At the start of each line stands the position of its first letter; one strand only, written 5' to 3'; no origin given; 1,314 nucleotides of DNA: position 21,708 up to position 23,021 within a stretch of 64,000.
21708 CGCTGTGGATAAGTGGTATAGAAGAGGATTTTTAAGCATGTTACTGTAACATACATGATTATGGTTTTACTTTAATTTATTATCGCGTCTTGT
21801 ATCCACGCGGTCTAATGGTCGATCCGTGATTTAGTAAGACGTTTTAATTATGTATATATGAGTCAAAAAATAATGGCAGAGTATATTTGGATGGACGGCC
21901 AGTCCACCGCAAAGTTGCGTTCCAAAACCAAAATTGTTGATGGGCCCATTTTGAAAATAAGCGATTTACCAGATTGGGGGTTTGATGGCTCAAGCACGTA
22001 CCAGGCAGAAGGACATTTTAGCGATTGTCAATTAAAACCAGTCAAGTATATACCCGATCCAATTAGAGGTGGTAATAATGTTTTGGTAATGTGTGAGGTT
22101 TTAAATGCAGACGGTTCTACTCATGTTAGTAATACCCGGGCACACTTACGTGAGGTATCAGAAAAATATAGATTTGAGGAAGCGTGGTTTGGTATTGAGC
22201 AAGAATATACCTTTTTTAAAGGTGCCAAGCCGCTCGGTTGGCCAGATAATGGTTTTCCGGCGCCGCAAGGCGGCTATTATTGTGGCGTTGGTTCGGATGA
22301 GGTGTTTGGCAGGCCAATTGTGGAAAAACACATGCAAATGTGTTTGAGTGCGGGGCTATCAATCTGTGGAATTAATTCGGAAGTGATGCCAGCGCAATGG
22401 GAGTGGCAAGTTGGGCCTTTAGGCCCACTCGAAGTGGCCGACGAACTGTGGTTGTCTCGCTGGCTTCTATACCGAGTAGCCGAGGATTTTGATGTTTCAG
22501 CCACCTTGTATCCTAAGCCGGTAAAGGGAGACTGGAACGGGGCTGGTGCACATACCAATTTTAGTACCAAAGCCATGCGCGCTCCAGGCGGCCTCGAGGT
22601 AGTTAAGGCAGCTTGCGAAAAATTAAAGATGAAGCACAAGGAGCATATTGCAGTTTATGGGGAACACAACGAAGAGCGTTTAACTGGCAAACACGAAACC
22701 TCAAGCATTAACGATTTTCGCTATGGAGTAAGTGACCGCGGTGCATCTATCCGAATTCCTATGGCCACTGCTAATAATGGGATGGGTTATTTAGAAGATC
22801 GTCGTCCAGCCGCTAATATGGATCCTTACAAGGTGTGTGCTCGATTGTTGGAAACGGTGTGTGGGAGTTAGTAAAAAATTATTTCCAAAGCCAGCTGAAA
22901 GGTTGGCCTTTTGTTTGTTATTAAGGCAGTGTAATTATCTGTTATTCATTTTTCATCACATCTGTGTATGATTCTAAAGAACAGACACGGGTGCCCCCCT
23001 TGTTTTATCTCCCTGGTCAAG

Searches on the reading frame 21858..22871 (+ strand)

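Call 79: search_protein_families(library=pfam, proteins=[window:21858-22871:+], max_evalue=0.001)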
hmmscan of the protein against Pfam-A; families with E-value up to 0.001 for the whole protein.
window:21858-22871:+ (337 aa): 2 families
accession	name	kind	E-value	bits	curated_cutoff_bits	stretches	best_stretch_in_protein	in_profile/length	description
PF00120.29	Gln-synt_C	-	3.5e-15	56.4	24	1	98-237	9-156/344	Glutamine synthetase, catalytic domain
PF03951.24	Gln-synt_N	-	8.4e-11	41.8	33.4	1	7-83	5-81/82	Glutamine synthetase, beta-Grasp domain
